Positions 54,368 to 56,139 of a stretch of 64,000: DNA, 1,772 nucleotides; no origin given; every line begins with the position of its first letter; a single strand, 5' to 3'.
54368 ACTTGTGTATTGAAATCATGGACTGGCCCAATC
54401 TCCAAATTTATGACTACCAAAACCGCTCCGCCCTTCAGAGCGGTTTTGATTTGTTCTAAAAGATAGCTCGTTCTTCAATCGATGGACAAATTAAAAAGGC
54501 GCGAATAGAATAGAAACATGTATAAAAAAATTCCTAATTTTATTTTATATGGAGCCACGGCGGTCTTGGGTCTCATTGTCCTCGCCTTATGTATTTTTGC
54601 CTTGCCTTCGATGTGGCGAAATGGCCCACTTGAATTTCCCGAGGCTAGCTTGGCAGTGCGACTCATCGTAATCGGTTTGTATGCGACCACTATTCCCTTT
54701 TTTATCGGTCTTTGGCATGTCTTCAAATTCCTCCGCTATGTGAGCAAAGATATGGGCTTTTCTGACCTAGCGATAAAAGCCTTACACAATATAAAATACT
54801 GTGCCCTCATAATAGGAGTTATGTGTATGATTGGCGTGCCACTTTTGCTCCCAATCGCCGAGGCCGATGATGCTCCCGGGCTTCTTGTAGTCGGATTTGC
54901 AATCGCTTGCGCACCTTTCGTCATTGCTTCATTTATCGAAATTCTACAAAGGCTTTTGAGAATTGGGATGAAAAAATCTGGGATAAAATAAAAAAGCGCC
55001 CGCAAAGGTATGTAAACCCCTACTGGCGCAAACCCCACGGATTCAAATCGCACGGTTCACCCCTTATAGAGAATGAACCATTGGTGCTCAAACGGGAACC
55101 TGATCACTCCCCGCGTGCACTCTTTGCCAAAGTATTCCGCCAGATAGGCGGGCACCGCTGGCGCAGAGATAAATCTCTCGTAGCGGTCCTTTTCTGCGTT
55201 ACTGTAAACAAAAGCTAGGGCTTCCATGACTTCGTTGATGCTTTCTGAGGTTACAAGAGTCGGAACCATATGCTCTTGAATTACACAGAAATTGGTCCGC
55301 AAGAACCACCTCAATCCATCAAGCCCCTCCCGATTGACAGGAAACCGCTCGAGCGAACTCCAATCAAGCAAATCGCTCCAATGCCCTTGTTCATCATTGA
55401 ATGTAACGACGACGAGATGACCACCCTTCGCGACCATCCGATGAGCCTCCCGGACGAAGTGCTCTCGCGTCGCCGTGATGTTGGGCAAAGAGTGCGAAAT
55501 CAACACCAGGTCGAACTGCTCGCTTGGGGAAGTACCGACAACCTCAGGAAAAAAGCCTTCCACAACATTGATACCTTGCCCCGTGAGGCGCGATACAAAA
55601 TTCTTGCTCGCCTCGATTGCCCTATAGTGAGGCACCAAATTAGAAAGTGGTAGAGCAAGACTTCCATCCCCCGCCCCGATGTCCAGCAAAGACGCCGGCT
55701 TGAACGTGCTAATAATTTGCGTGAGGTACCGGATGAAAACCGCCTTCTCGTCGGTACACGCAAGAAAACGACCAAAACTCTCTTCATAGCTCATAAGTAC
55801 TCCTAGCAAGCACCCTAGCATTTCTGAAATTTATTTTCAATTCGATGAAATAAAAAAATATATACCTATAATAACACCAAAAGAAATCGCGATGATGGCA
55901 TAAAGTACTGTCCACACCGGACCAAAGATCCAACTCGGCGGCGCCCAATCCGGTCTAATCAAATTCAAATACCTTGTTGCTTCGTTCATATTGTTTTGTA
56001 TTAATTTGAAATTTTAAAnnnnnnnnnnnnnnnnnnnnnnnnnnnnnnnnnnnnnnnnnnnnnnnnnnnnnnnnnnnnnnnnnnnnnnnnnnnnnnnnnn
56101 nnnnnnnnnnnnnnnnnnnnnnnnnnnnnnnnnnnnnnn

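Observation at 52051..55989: A 3.4-kb segment bracketed by a full tspO and a 51-codon tspO 5' remnant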

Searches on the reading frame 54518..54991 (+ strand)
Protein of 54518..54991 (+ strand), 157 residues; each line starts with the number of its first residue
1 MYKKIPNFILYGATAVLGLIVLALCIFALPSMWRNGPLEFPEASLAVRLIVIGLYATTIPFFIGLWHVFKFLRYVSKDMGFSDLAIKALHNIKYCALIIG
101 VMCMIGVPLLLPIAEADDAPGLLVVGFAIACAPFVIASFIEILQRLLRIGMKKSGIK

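Call 7: search_protein_families(library=pfam, proteins=[window:54518-54991:+], max_evalue=0.01)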
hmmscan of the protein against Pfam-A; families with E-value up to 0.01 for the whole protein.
window:54518-54991:+ (157 aa): 1 family
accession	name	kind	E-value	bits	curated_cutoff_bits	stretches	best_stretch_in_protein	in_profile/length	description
PF11188.13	DUF2975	-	7.5e-22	78.1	27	1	39-152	9-121/130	Protein of unknown function (DUF2975)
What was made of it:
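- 54518..54991 (+): DUF2975 membrane protein on the opposite strand. It is the one gene of the interval that is present in every relative. Pfam DUF2975 E 7.5e-22 (call 7).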

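Call 37: search_protein_families(library=ncbifam, proteins=[window:54518-54991:+], max_evalue=0.01)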
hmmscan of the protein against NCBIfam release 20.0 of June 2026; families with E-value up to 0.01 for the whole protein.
window:54518-54991:+ (157 aa): 0 families

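Call 62: search_protein_families(library=padloc, proteins=[window:54518-54991:+], max_evalue=0.001)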
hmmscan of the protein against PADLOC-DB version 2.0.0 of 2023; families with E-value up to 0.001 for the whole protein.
window:54518-54991:+ (157 aa): 0 families

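Call 63: search_protein_families(library=phrogs, proteins=[window:54518-54991:+], max_evalue=0.001)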
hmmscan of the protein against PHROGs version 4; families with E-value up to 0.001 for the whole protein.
window:54518-54991:+ (157 aa): 0 families

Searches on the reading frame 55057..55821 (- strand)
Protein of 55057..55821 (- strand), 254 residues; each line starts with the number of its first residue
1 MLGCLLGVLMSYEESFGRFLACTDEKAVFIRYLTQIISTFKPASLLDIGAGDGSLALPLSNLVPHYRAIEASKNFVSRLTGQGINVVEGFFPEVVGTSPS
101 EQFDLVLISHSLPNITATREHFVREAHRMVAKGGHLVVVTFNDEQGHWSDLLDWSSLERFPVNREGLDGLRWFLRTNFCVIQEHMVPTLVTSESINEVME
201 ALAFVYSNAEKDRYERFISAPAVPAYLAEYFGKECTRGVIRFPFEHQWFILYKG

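Call 7: search_protein_families(library=pfam, proteins=[window:55057-55821:-], max_evalue=0.01)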
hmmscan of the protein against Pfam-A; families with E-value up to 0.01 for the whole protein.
window:55057-55821:- (254 aa): 10 families
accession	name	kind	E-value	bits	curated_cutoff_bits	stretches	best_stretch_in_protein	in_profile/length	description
PF13489.12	Methyltransf_23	-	8.6e-12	45.5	27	1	39-201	20-156/164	Methyltransferase domain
PF08241.18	Methyltransf_11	-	5.2e-10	40.3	21.2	1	46-138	1-95/95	Methyltransferase domain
PF07021.18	MetW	-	4.6e-09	36.6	21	1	41-185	12-152/193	Methionine biosynthesis protein MetW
PF08242.18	Methyltransf_12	-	5e-08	34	30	1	46-136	1-98/98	Methyltransferase domain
PF13649.12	Methyltransf_25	-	8.1e-07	30.1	27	1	46-134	2-97/97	Methyltransferase domain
PF05219.18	DREV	-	3.6e-06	26.7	26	1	35-88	88-141/265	DREV methyltransferase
PF05175.20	MTS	-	0.00027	21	23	1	37-141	27-141/170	Methyltransferase small domain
PF09243.16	Rsm22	-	0.00093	19.1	23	1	33-139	26-139/275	Mitochondrial small ribosomal subunit Rsm22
PF01209.24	Ubie_methyltran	-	0.00099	19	20.1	1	35-142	41-155/233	ubiE/COQ5 methyltransferase family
PF13847.12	Methyltransf_31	-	0.0014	18.7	27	0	44-145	6-116/145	Methyltransferase domain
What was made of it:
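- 55057..55821 (-): Class I SAM-dependent methyltransferase. Its start codon is 16 nt after the relic ORF's stop. Positions 55675-55805 form a recombination patch. Pfam Methyltransf_23/11 (call 7).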

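Call 23: find_homologous_proteins(query=window:55060-55821:-)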
Query window:55060-55821:- (254 aa): 15 proteins with E <= 0.001 among 656 candidates.
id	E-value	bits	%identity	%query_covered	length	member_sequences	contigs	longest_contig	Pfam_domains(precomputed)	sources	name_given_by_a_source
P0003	4.5e-169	578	100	100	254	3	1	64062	PF07021.19,PF13489.13,PF13649.13,PF05219.18,PF08241.19,PF08242.19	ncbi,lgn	-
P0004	7.1e-137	473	83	100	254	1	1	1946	PF07021.19,PF13489.13,PF05175.21,PF13649.13,PF05219.18,PF08241.19,PF08242.19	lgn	-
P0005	1.6e-48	184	46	93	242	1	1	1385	PF01209.25,PF08241.19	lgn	-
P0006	2.7e-38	150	37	89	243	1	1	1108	PF13489.13,PF13649.13,PF08241.19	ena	-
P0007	2.8e-38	150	39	95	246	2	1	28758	-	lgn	-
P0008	1.4e-33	135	37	96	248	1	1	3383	PF13489.13,PF13649.13,PF08241.19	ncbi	-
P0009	1.5e-33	134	38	94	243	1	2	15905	PF13489.13,PF13649.13,PF08241.19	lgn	-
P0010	1.6e-33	134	35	93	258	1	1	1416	PF13489.13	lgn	-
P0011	6.4e-32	129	33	96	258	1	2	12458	-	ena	-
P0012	9.4e-26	109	32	95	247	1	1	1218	PF00398.27,PF13489.13,PF05175.21,PF13649.13,PF08241.19,PF08242.19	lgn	-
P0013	1.7e-24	105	35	95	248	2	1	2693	PF13489.13,PF13649.13,PF08241.19,PF08242.19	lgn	-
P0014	3.2e-24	104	33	84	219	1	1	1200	PF13489.13,PF05175.21,PF08241.19,PF08242.19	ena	-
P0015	3.1e-21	94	35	83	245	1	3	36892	PF13489.13,PF08242.19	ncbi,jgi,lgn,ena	-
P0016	7.4e-19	86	30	91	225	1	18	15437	-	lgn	-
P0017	4.6e-11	61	36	57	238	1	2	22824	-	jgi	jgi:hypothetical protein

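Call 26: find_encoding_contigs(protein=P0004, flank=10000, max_places=10)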
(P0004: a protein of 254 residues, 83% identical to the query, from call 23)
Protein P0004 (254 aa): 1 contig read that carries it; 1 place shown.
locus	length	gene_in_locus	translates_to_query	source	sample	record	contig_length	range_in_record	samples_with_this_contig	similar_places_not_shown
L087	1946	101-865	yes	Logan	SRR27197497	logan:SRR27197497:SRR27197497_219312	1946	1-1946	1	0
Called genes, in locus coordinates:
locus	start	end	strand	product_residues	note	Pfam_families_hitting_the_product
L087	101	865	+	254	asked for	PF05219:DREV (weak), PF13489:Methyltransf_23, PF05175:MTS (faint), PF07021:MetW, PF08241:Methyltransf_11, PF08242:Methyltransf_12, PF13649:Methyltransf_25 (weak)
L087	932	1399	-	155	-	PF11188:DUF2975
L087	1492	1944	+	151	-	?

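Call 37: search_protein_families(library=ncbifam, proteins=[window:55057-55821:-], max_evalue=0.01)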
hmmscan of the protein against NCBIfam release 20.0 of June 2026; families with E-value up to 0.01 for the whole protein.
window:55057-55821:- (254 aa): 17 families
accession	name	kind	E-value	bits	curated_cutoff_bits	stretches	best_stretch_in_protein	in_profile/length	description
TIGR02081.1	metW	equivalog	3.2e-09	36.6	189.5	1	41-193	12-158/194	methionine biosynthesis protein MetW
NF043040.1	corrin_prot_MT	hypoth_equivalog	6e-06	25.8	180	1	36-140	34-149/216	corrinoid protein-associated methyltransferase CpaM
TIGR01983.1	UbiG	equivalog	1.4e-05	24.6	102.95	1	39-148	47-161/228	bifunctional 2-polyprenyl-6-hydroxyphenol methylase/3-demethylubiquinol 3-O-methyltransferase UbiG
TIGR02469.1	CbiT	equivalog_domain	5e-05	23.6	78.3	1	43-138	21-120/124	precorrin-6Y C5,15-methyltransferase (decarboxylating) subunit CbiT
NF001240.0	PRK00216.1-1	equivalog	0.00013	21.1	378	1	98-161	129-192/251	bifunctional demethylmenaquinone methyltransferase/2-methoxy-6-polyprenyl-1,4-benzoquinol methylase UbiE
TIGR01934.1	MenG_MenH_UbiE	subfamily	0.00015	21.1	158.35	1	34-148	32-151/223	ubiquinone/menaquinone biosynthesis methyltransferase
NF052510.1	methyltran_MpqE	exception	0.00034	20.1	335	1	41-161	46-175/234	methyl-plastoquinone biosynthesis methyltransferase MpqE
NF001244.0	PRK00216.1-5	equivalog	0.0012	18.2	216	1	84-151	102-166/236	bifunctional demethylmenaquinone methyltransferase/2-methoxy-6-polyprenyl-1,4-benzoquinol methylase UbiE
NF041820.1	daptide_MTase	equivalog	0.0017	17.8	175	0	30-145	26-149/243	daptide-type RiPP biosynthesis methyltransferase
NF047649.1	MTase_UXPK_star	exception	0.0017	17.4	460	1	99-139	143-182/283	methyltransferase/UXPK-star double selenoprotein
NF001241.0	PRK00216.1-2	equivalog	0.0022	17.6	327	1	100-143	110-152/231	demethylmenaquinone methyltransferase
NF000499.2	Erm23S_rRNA_broad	equivalog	0.0028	17.1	212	1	30-81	12-63/244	23S ribosomal RNA methyltransferase Erm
NF010703.0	PRK14103.1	equivalog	0.0031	17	320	1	19-137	7-123/256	trans-aconitate 2-methyltransferase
NF012218.0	erm_38_23S_MT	exception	0.0034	16.3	800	1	33-82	25-73/386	23S rRNA (adenine(2058)-N(6))-methyltransferase Erm(38)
TIGR04345.1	ovoA_Cterm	equivalog_domain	0.0043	16.6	170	0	101-191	133-224/242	putative 4-mercaptohistidine N1-methyltransferase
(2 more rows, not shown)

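Call 62: search_protein_families(library=padloc, proteins=[window:55057-55821:-], max_evalue=0.001)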
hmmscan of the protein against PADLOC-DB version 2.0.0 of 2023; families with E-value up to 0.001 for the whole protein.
window:55057-55821:- (254 aa): 1 family
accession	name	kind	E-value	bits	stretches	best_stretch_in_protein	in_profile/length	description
PDLC04134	mad2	-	3.2e-14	50.6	1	31-187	281-426/492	mads_2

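Call 63: search_protein_families(library=phrogs, proteins=[window:55057-55821:-], max_evalue=0.001)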
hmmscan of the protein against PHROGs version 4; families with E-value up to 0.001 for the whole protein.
window:55057-55821:- (254 aa): 1 family
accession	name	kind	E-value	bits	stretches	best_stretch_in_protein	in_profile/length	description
phrog_4752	-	other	4.7e-10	40.1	1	43-152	53-173/241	tRNA methyltransferase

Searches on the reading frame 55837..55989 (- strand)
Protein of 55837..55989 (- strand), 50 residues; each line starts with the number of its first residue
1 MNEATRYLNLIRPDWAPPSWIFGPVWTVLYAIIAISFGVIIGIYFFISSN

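Call 7: search_protein_families(library=pfam, proteins=[window:55837-55989:-], max_evalue=0.01)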
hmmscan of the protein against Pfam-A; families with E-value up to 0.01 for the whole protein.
window:55837-55989:- (50 aa): 1 family
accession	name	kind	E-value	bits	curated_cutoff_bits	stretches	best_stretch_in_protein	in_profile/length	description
PF03073.20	TspO_MBR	-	6.3e-11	42.7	24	1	5-40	22-57/145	TspO/MBR family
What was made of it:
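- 55837..55989 (-): 50-aa ORF formed by the relic: TspO helix 1, then read-through of the spacer and the mem148 start, ending at a TGA that lies inside junction 2. Pfam fragment match (call 7).
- On TspO/MBR family (Pfam PF03073): the 50-aa ORF as a functional member: ORF 55837..55989 matches only model positions 22-57 of 145, which is helix 1 (call 7).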

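Call 33: find_homologous_proteins(query=window:55840-55989:-, max_evalue=0.001)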
Query window:55840-55989:- (50 aa): 2 proteins with E <= 0.001 among 2 candidates.
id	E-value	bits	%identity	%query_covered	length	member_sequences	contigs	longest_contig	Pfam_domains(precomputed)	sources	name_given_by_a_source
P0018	3.4e-26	107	100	100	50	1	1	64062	PF03073.21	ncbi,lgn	-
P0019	2.6e-12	64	73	82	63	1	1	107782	PF03073.21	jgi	jgi:benzodiazapine receptor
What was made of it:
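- Tried and rejected: The 50-aa ORF found only itself and P0019 (call 33).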

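Call 34: find_encoding_contigs(protein=P0019, flank=8000, max_places=4)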
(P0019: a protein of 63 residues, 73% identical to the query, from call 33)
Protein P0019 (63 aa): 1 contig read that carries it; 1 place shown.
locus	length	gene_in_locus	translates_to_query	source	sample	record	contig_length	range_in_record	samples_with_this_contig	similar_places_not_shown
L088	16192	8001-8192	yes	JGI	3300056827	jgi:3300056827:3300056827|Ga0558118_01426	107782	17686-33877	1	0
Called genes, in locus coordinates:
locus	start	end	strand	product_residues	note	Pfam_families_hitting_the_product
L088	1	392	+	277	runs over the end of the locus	-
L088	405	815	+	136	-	-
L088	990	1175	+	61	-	PF13560:HTH_31 (weak), PF01381:HTH_3 (weak)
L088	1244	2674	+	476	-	-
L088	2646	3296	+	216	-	-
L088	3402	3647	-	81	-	-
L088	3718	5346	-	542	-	PF13687:DUF4153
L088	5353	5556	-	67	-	PF13443:HTH_26, PF01381:HTH_3 (weak)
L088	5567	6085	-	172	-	PF11188:DUF2975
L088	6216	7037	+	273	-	-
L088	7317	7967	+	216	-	PF08713:DNA_alkylation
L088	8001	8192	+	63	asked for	PF03073:TspO_MBR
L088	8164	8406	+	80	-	PF03073:TspO_MBR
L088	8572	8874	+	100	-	PF01946:Thi4 (weak), PF00890:FAD_binding_2, PF01134:GIDA (weak), PF01266:DAO (weak), PF01494:FAD_binding_3, PF03486:HI0933_like, PF07992:Pyr_redox_2, PF12831:FAD_oxidored, +1 more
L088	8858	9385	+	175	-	PF03486:HI0933_like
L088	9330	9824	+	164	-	PF22780:HI0933_like_1st, PF03486:HI0933_like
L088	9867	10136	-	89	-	-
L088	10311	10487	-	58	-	-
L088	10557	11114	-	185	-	-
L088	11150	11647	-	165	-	-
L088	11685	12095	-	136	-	-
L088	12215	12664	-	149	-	-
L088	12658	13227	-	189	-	-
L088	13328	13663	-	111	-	-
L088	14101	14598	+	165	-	PF01272:GreA_GreB (weak)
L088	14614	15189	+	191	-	PF02223:Thymidylate_kin, PF13238:AAA_18 (weak)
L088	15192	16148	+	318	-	PF04055:Radical_SAM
